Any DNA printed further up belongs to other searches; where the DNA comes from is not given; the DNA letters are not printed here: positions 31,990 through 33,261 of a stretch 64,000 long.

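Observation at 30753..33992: Uncharacterised four-gene cassette ending in a pRiA4b-ORF3-like protein, sandwiched between a toxin-antitoxin pair and an IS4 element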

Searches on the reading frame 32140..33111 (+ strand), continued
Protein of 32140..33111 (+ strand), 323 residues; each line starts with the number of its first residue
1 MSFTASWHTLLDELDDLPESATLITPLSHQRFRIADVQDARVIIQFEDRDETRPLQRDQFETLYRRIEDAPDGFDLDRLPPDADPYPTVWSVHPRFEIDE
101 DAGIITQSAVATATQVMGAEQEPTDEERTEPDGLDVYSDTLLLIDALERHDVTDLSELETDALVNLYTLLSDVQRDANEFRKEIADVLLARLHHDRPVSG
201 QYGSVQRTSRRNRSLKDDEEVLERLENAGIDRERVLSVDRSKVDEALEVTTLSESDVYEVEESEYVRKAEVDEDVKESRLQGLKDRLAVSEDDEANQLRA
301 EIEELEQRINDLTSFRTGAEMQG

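Call 29: find_related_loci(query=A2, collection=genome_contigs, flank=8000)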
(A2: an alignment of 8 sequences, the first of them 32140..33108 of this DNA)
Query A2 (323 aa) in genome_contigs; peptide patterns used: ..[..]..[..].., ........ (x = any residue, [..] = any of these).
599 stretches matched a pattern (row limit reached: there are more); 213 encode a relative of the query (tblastn E <= 1e-3); the best 80 are kept; 80 distinct loci.
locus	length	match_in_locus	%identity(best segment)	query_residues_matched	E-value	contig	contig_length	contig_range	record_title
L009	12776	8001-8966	97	1-322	0e+0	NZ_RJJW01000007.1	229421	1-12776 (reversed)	Halorubrum sp. CSM-61 Contig_24, whole genome shotgun sequence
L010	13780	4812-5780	96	1-323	0e+0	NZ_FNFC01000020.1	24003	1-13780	Halovenus aranensis strain IBRC-M10015, whole genome shotgun sequence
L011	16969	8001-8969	95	1-323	0e+0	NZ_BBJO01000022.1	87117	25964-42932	Halobellus rufus strain CBA1103, whole genome shotgun sequence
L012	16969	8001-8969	95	1-323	0e+0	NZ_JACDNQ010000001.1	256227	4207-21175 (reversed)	Natronomonas sp. LN261 scaffold1, whole genome shotgun sequence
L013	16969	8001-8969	94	1-323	0e+0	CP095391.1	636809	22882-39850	Natribaculum breve strain TRM20010 plasmid unnamed1, complete sequence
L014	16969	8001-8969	94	1-323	0e+0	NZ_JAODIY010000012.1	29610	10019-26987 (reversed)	Halovenus rubra strain R28 soapdenovo_K_105_12, whole genome shotgun sequence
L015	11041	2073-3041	93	1-323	0e+0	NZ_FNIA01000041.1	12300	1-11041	Haloarchaeobius iranensis strain EB21,IBRC-M 10013,KCTC 4048, whole genome shotgun sequence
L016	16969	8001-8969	92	1-323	0e+0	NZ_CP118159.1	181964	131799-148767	Halosimplex aquaticum strain XZYJT29 plasmid unnamed1, complete sequence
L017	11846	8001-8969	91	1-323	0e+0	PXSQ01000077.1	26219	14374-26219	MAG: Halobacteriales archaeon SW_7_65_23 sw_7_scaffold_486, whole genome shotgun sequence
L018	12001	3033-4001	92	1-323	0e+0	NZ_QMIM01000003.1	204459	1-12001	Halorubrum sp. 48-1-W NODE_2_2_length_216611_cov_10.9555, whole genome shotgun sequence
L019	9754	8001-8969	91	1-323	0e+0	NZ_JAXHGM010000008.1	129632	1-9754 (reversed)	Halorubellus sp. PRR65 NODE_8_length_129632_cov_222.063131, whole genome shotgun sequence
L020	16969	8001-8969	89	1-323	0e+0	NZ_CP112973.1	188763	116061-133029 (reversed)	Halovenus salina strain JCM 30072 plasmid unnamed1, complete sequence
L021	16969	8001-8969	90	1-323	0e+0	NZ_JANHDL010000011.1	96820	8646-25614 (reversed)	Halorubrum laminariae strain R60 Scaffold11_1, whole genome shotgun sequence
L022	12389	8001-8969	89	1-323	0e+0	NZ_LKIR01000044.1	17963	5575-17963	Haloparvum sedimenti strain DYS4 scaffold_44, whole genome shotgun sequence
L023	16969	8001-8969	88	1-323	0e+0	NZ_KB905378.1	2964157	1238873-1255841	Halomicrobium katesii DSM 19301 HalkaDRAFT_scaffold1.1, whole genome shotgun sequence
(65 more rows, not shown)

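Call 33: predict_structure(alignment_id=A1)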
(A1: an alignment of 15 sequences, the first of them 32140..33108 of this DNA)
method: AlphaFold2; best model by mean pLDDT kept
length: 323 residues; sequences in the alignment: 15
mean_pLDDT: 75.2   pTM: 0.45
mean pLDDT of the five models: 75.2, 74.4, 73.0, 72.8, 72.0
residues with pLDDT >= 90: 26; 70-90: 214; 50-70: 45; < 50: 38
segments of 3 or more residues with pLDDT < 50: 110-135, 315-323
pLDDT, mean of each block of 10 residues (from residue 1): 82 75 83 85 86 91 90 86 88 82 76 38 28 54 79 80 87 64 87 83 85 83 84 70 82 85 82 83 71 56 63 50 41
secondary structure, 60 per line:
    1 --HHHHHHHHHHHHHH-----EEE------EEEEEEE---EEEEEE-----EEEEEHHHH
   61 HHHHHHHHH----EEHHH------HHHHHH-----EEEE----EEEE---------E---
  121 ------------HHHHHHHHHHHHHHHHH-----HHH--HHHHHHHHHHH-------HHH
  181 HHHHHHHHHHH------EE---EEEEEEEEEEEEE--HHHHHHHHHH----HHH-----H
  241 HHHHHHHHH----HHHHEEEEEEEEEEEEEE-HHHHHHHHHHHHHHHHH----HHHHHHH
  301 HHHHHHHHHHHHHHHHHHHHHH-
elements in order: H3-16 E22-24 E31-37 E41-46 E52-56 H57-69 H85-90 E96-99 E104-107 H133-149 H160-170 H178-191 E203-215 H218-227 H240-249 H254-257 E258-271 H273-289 H294-322

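Call 55: search_solved_structures(query=A1, max_evalue=10, show_alignments=1)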
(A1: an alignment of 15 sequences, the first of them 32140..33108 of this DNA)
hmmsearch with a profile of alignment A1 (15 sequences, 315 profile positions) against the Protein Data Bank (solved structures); distinct sequences matched with E-value up to 10: 0.

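Call 57: search_dna_similar(query=window:32140-33108:+, collection=phages, mode=protein, max_evalue=0.001, max_rows=15)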
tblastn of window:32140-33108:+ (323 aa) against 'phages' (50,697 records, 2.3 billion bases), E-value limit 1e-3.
No match.

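Call 88: fold_search(model_id=the predicted structure, library=viral)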
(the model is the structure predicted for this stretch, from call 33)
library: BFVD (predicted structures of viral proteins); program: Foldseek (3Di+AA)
matches with E <= 10: 1012; with E <= 0.001: 0
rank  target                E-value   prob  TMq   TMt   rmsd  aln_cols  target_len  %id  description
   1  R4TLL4                1.2e-03  0.99  0.21  0.39  17.1       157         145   20  Uncharacterized protein [Halogranum tailed virus 1]
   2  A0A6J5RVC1            1.7e-03  0.94  0.20  0.32  14.0       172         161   16  Uncharacterized protein [uncultured Caudovirales phage]
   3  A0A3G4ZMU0            2.5e-03  0.85  0.20  0.28  22.0       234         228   12  Uncharacterized protein [Terrestrivirus sp.]
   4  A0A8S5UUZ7            3.7e-03  0.30  0.13  0.18  23.4       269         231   14  DUF5655 domain-containing protein [Siphoviridae sp. ctaDn21]
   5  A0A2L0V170            5.3e-03  0.72  0.18  0.25  18.2       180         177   17  (no name in the UniProt tables at hand)
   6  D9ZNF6                7.1e-03  0.25  0.15  0.20  19.2       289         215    9  (no name in the UniProt tables at hand)
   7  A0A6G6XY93            1.0e-02  0.66  0.18  0.28  21.1       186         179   16  Host-nuclease inhibitor [Ochrobactrum phage vB_OspP_OH]
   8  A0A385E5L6            1.6e-02  0.20  0.15  0.19  18.6       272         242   14  (no name in the UniProt tables at hand)
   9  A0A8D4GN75            1.8e-02  0.89  0.19  0.26  12.6       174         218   10  (no name in the UniProt tables at hand)
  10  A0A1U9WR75            2.0e-02  0.98  0.13  0.55   3.2        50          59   12  (no name in the UniProt tables at hand)
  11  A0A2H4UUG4            2.2e-02  0.66  0.20  0.30  16.4       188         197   12  Uncharacterized protein [Bodo saltans virus]
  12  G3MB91                2.4e-02  0.21  0.12  0.08  17.6       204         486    8  Gp21 [Bacillus phage G]
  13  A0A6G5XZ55            2.5e-02  0.77  0.21  0.39  13.7       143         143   13  (no name in the UniProt tables at hand)
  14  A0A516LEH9            2.7e-02  0.99  0.12  0.49   2.5        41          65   15  (no name in the UniProt tables at hand)
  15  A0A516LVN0            3.2e-02  0.97  0.15  0.40   3.8        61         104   15  (no name in the UniProt tables at hand)
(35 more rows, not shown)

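Call 95: search_protein_families(library=phrogs, proteins=[window:32140-33111:+], max_evalue=0.1)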
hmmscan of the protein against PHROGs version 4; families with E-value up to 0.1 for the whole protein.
window:32140-33111:+ (323 aa): 4 families
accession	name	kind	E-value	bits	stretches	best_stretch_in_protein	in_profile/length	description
phrog_35116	-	unknown function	2.2e-152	508.4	1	1-321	1-324/326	-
phrog_69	-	DNA, RNA and nucleotide metabolism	0.017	15.2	1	152-235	339-416/501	exonuclease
phrog_26691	-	unknown function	0.088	13.6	0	8-63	59-115/139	-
phrog_32711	-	unknown function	0.098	11.5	0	183-254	345-416/956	-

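Call 96: search_protein_families(library=pfam, alignment_id=A1, max_evalue=0.1)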
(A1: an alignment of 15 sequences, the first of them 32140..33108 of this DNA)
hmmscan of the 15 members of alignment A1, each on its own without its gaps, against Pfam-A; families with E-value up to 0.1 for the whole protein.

A. member 1, window:32140-33108:+ (323 aa): 2 families
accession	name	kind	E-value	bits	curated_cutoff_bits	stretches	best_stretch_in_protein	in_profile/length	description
PF25708.1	Phage_T7_Gp5_9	-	0.023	15.1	24.5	0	213-231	13-31/46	Phage T7 gp5.9 RecBCD inhibitor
PF10926.14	DUF2800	-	0.031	13.9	21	1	147-236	242-324/368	Protein of unknown function (DUF2800)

B. families by the number of members that match (of 15 scanned): 8 families
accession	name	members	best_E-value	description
PF10926.14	DUF2800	4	0.031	Protein of unknown function (DUF2800)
PF24580.1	DUF7607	3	0.043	Domain of unknown function (DUF7607)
PF25708.1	Phage_T7_Gp5_9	2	0.023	Phage T7 gp5.9 RecBCD inhibitor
PF09537.16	DUF2383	2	0.037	Domain of unknown function (DUF2383)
PF04977.20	DivIC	2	0.085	Septum formation initiator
PF06208.17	BDV_G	1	0.0088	Borna disease virus G protein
PF16046.10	FAM76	1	0.085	FAM76 protein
PF19735.4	DUF6225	1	0.099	Family of unknown function (DUF6225)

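Call 97: find_related_loci(query=A2, collection=viral_contigs, flank=8000)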
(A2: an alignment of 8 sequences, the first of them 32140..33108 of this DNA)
Query A2 (323 aa) in viral_contigs; peptide patterns used: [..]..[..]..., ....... (x = any residue, [..] = any of these).
170 stretches matched a pattern, but none encodes a relative of the query by tblastn (E <= 1e-3).
